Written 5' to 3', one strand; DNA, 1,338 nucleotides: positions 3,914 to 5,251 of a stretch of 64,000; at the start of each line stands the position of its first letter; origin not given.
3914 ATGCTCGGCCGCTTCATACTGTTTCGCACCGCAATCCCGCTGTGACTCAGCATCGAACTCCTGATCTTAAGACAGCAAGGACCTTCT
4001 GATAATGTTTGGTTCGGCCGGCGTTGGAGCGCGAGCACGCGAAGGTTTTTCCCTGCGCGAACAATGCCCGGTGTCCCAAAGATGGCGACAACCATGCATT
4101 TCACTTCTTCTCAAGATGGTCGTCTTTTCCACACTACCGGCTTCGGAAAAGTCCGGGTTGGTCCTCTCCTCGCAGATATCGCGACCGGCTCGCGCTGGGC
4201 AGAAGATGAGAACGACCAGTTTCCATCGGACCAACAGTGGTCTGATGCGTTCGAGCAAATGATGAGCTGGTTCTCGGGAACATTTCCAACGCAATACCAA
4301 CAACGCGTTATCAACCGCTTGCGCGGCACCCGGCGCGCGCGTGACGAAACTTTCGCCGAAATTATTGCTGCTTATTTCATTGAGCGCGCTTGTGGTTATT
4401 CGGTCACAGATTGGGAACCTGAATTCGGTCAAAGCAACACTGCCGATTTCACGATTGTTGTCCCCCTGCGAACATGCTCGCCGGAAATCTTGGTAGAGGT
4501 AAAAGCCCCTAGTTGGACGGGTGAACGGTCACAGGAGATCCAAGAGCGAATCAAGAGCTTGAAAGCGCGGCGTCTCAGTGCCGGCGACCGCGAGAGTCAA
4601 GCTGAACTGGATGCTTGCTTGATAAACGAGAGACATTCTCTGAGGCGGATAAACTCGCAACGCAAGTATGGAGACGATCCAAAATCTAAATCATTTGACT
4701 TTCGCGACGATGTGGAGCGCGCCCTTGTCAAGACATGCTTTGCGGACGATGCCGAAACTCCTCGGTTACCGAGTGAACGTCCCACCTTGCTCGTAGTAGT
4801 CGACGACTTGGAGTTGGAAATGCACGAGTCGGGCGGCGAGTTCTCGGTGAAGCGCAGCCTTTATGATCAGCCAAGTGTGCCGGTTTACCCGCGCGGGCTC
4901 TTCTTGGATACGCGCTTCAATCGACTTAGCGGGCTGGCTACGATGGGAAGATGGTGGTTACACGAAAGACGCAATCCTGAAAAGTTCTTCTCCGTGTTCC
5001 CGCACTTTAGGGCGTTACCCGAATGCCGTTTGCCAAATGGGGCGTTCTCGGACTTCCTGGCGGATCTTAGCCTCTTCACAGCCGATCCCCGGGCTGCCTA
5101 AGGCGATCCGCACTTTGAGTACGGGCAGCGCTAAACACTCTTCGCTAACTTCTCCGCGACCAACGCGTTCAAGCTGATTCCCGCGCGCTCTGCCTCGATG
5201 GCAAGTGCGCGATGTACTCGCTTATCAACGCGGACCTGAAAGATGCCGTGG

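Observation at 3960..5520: Low-GC insertion carrying an orphan 345-aa protein with a PD-(D/E)xK-like motif, convergent with a HicB-like antitoxin gene whose start position is ATA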

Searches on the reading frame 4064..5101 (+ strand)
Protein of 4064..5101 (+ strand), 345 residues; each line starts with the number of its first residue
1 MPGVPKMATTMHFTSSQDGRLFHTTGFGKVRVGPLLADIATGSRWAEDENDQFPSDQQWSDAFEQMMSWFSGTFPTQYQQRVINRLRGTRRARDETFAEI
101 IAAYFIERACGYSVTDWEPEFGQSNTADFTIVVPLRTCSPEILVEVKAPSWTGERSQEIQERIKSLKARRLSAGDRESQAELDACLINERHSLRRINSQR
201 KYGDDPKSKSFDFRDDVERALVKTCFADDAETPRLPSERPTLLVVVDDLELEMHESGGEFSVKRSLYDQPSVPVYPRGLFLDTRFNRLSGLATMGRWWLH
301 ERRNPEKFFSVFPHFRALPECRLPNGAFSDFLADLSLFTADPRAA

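Call 6: search_protein_families(library=pfam, proteins=[window:4064-5101:+], max_evalue=0.1)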
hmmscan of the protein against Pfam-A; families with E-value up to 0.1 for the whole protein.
window:4064-5101:+ (345 aa): 0 families

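Call 7: search_protein_families(library=ncbifam, proteins=[window:4064-5101:+], max_evalue=0.1)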
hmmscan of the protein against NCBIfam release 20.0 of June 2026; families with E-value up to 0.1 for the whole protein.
window:4064-5101:+ (345 aa): 0 families

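Call 8: search_protein_families(library=padloc, proteins=[window:4064-5101:+], max_evalue=1)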
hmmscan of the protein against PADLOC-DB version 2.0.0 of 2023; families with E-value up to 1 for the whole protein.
window:4064-5101:+ (345 aa): 0 families

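Call 9: search_protein_families(library=phrogs, proteins=[window:4064-5101:+], max_evalue=1)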
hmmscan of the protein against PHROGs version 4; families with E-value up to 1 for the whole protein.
window:4064-5101:+ (345 aa): 0 families

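Call 12: find_homologous_proteins(query=window:4064-5101:+, max_evalue=0.001)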
Query window:4064-5101:+ (345 aa): 29 proteins with E <= 0.001 among 2589 candidates.
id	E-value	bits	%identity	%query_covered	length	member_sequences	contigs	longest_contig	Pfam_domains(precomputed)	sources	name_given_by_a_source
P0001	2.0e-186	637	100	81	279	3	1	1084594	-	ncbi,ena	-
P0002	9.6e-167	572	76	97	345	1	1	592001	-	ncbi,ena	-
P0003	1.7e-166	572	73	99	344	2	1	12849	-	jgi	jgi:hypothetical protein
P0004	7.7e-163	559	76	95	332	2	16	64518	-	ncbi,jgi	ncbi:MAG: hypothetical protein ABSC63_16910 [Candidatus Binataceae bacterium]|jgi:hypothetical prote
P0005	2.5e-162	558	76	94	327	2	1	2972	-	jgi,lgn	jgi:hypothetical protein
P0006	2.4e-161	555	75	96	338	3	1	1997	-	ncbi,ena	-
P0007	7.7e-161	553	74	97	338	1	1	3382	-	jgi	jgi:hypothetical protein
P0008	5.3e-159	547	74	94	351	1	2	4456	-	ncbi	-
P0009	1.0e-154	533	73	95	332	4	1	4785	-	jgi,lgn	jgi:hypothetical protein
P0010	7.5e-153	527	71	97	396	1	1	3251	-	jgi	jgi:hypothetical protein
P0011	3.6e-146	505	72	90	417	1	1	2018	-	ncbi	-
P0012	8.7e-131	454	64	95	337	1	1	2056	-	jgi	jgi:hypothetical protein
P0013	4.4e-129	448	63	95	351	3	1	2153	-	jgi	jgi:hypothetical protein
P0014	1.1e-116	408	58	95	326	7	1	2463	-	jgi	jgi:hypothetical protein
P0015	2.0e-115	404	56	95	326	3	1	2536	-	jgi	jgi:hypothetical protein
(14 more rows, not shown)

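Call 20: find_encoding_contigs(protein=P0002, flank=8000, max_places=3)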
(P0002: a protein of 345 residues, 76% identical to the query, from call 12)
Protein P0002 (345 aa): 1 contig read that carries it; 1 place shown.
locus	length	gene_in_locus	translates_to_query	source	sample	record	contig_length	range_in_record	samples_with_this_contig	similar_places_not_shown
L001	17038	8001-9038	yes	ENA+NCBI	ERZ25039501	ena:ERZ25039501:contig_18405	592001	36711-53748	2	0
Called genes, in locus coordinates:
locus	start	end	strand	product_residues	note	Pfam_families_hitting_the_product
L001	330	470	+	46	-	-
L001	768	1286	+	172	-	-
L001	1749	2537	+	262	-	-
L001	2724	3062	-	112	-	PF01451:LMWPc (faint)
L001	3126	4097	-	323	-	PF13304:AAA_21 (faint), PF00005:ABC_tran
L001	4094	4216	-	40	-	-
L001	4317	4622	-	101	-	PF13476:AAA_23 (weak), PF00005:ABC_tran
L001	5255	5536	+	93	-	PF00572:Ribosomal_L13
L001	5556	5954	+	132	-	PF00380:Ribosomal_S9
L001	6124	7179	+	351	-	PF01118:Semialdhyde_dh, PF02774:Semialdhyde_dhC, PF22698:Semialdhyde_dhC_1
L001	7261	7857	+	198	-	PF10604:Polyketide_cyc2 (weak)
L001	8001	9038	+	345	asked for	-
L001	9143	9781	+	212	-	-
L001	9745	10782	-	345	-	PF03328:HpcH_HpaI, PF22484:DUF6986, PF01274:MS_TIM-barrel (faint)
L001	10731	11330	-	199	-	PF01575:MaoC_dehydratas, PF19315:MC_hydratase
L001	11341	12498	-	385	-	PF02771:Acyl-CoA_dh_N, PF02770:Acyl-CoA_dh_M, PF00441:Acyl-CoA_dh_1, PF08028:Acyl-CoA_dh_2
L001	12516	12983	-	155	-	PF19315:MC_hydratase, PF01575:MaoC_dehydratas, PF13452:FAS1_DH_region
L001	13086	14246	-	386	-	PF08240:ADH_N (weak), PF00107:ADH_zinc_N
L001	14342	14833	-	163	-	PF17932:TetR_C_24 (weak), PF13305:TetR_C_33 (weak)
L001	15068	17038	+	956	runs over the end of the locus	PF01565:FAD_binding_4, PF02913:FAD-oxidase_C, PF13183:Fer4_8, PF13534:Fer4_17 (weak), PF02754:CCG (faint)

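Call 21: find_encoding_contigs(protein=P0004, flank=8000, max_places=6)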
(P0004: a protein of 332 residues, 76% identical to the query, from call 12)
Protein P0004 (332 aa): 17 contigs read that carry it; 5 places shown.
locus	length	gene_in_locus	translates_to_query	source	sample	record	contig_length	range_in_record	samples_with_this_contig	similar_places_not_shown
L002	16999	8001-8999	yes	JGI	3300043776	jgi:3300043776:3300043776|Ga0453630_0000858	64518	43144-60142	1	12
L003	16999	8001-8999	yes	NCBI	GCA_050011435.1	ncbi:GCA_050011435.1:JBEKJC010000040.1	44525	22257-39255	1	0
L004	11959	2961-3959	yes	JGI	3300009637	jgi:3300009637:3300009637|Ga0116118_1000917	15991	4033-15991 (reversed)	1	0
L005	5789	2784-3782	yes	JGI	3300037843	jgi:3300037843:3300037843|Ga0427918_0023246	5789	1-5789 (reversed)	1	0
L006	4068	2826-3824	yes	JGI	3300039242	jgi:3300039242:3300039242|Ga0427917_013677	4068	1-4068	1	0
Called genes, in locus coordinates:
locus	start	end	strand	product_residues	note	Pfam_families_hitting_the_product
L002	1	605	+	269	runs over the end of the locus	-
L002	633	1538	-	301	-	-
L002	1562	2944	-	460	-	PF10009:DUF2252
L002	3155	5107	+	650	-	-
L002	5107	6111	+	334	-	PF13387:Lnb_N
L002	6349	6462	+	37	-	-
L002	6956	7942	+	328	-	PF02796:HTH_7 (faint), PF13384:HTH_23 (weak), PF13936:HTH_38 (weak)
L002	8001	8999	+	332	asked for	-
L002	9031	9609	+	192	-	-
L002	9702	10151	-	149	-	-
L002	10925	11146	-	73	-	-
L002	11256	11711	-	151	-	PF13577:SnoaL_4, PF12680:SnoaL_2 (weak)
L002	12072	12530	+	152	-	PF11149:DUF2924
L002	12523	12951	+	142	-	PF00239:Resolvase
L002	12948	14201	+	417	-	PF07508:Recombinase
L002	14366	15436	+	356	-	PF13749:HATPase_c_4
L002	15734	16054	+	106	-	-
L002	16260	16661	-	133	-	-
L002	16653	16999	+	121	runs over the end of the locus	PF01850:PIN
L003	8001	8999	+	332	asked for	-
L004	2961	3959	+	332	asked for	-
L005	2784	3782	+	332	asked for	-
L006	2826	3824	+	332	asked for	-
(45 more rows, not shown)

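Call 22: find_encoding_contigs(protein=P0003, flank=8000, max_places=3)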
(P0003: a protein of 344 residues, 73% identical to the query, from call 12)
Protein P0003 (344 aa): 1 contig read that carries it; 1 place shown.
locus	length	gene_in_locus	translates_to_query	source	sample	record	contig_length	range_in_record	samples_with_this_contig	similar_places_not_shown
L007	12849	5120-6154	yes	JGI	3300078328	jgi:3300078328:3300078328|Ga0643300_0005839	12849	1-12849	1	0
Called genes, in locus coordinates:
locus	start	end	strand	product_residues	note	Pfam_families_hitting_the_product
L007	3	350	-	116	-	?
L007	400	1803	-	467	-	PF00296:Bac_luciferase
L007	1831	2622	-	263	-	PF00561:Abhydrolase_1, PF12697:Abhydrolase_6, PF12146:Hydrolase_4 (weak)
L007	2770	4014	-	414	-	PF02515:CoA_transf_3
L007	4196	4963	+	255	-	-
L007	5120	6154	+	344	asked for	-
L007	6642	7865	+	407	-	-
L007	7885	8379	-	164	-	PF01475:FUR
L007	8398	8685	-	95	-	-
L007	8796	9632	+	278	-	PF00582:Usp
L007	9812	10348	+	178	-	-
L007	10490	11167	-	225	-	PF01323:DSBA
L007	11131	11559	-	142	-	PF00293:NUDIX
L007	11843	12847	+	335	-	?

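Call 24: predict_structure(alignment_id=A1)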
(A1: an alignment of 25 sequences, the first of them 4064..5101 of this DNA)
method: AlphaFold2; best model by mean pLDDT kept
length: 345 residues; sequences in the alignment: 25
mean_pLDDT: 54.9   pTM: 0.50
mean pLDDT of the five models: 54.9, 52.3, 48.4, 45.7, 41.9
residues with pLDDT >= 90: 0; 70-90: 91; 50-70: 111; < 50: 143
segments of 3 or more residues with pLDDT < 50: 1-10, 150-154, 197-214, 225-232, 248-345
pLDDT, mean of each block of 10 residues (from residue 1): 34 72 77 77 65 65 66 68 62 64 62 76 70 60 67 56 82 83 83 53 37 49 47 55 55 31 27 34 34 34 33 31 28 32 39
secondary structure, 60 per line:
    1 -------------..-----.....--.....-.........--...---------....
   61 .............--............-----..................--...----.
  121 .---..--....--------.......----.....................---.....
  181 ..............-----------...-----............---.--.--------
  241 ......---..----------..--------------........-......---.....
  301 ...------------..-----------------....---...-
elements in order: E21-25 E28-32 H34-42 H57-73 H76-87 H93-110 E113-115 E129-132 E141-147 H152-172 H176-194 H214-225 E241-246 E278-282 E287-292 H296-303 H335-338

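Call 25: search_protein_representatives(protein=window:4064-5101:+)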
Query: 345 residues. Proteins with E-value up to 0.001 (for the whole library): 184; up to 1e-10: 57; up to 1e-30: 6. The best 150 are listed.
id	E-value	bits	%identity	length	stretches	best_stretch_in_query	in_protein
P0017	2.0e-113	395.3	61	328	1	10-319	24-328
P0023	7.5e-90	317.8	75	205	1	143-341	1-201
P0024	7.8e-90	317.7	68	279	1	11-220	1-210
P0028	4.4e-79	282.4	63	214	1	11-219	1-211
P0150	9.0e-41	156.4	71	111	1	232-338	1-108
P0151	2.3e-31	125.5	37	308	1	27-329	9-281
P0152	2.6e-30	122.0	44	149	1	16-145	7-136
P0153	3.4e-25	105.2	49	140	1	7-144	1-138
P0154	1.0e-24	103.6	75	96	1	207-275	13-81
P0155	6.6e-20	87.8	59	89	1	11-80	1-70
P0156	7.8e-20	87.6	32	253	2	37-158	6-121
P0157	2.1e-18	82.9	37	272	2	33-157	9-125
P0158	2.1e-18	82.8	33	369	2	33-159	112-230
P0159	5.8e-18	81.4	34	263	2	30-154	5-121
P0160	5.0e-17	78.3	35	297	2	37-166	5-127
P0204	1.1e-10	57.5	30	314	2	29-162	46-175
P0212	7.0e-10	54.8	36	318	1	43-167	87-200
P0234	3.0e-08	49.4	32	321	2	29-176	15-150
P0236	3.6e-08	49.2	36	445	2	32-177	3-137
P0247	1.0e-07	47.7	34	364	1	30-157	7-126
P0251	1.2e-07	47.5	35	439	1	33-164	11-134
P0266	1.6e-06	43.8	29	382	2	29-160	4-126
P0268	2.0e-06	43.5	30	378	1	26-157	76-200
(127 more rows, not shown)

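Call 28: search_protein_families(library=pfam, alignment_id=A2, max_evalue=0.01)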
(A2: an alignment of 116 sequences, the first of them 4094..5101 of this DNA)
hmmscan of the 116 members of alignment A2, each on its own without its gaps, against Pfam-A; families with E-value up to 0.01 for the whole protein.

A. member 1, window:4094-5101:+ (335 aa): 0 families

B. families by the number of members that match (of 116 scanned): 6 families
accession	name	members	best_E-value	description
PF03749.19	SfsA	3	0.0024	Sugar fermentation stimulation protein RE domain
PF22281.1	DUF6959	1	0.0026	Family of unknown function (DUF6959)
PF04216.18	FdhE_N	1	0.0037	FdhE, N-terminal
PF11132.13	SplA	1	0.0042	Transcriptional regulator protein (SplA)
PF05472.16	Ter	1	0.0095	DNA replication terminus site-binding protein (Ter protein)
PF08272.16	Zn_Ribbon_Topo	1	0.0098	Topoisomerase I zinc-ribbon-like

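Call 29: search_solved_structures(query=A2, max_evalue=10, show_alignments=2)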
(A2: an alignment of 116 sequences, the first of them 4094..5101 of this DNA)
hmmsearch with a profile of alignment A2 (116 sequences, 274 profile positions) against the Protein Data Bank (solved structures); distinct sequences matched with E-value up to 10: 5.
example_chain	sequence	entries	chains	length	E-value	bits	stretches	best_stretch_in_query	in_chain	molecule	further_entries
3fov_A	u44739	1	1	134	0.013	18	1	69-123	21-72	UPF0102 protein RPA0323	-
4da2_A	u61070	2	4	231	0.032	16.7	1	72-121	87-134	Sugar fermentation stimulation protein homolog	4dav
7bqw_A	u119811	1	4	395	1.3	11.4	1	159-199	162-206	L-methionine gamma-lyase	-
6lxu_A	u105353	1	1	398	1.3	11.4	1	159-199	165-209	L-methionine gamma-lyase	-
8qks_B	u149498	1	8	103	2.2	10.7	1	156-192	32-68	Immunoglobulin lambda variable 1-36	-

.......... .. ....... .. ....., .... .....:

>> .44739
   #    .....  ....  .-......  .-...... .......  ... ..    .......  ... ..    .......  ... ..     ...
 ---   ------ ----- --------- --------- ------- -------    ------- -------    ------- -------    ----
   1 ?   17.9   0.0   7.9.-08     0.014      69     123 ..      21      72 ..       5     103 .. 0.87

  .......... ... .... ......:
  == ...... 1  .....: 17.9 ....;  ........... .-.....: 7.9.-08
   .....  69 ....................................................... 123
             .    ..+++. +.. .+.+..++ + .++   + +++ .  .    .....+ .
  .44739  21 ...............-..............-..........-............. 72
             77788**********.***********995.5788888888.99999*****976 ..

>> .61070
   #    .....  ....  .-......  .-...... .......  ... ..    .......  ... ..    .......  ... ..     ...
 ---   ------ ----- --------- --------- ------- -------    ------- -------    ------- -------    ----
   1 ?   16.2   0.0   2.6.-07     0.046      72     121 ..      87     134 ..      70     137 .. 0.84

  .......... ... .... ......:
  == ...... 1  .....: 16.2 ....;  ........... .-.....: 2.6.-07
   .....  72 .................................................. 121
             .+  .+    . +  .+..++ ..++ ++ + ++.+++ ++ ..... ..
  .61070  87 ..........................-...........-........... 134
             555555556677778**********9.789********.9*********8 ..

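Call 30: find_encoding_contigs(protein=P0001, flank=10000, max_places=2)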
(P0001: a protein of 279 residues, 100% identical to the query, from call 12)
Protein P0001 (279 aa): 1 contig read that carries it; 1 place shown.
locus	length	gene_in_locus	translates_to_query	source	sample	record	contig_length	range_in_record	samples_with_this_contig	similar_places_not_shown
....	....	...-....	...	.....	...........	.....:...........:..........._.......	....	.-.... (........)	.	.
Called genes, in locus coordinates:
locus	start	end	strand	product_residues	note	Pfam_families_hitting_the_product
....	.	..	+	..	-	?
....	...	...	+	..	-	-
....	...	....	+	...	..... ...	-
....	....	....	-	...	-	-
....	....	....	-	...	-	-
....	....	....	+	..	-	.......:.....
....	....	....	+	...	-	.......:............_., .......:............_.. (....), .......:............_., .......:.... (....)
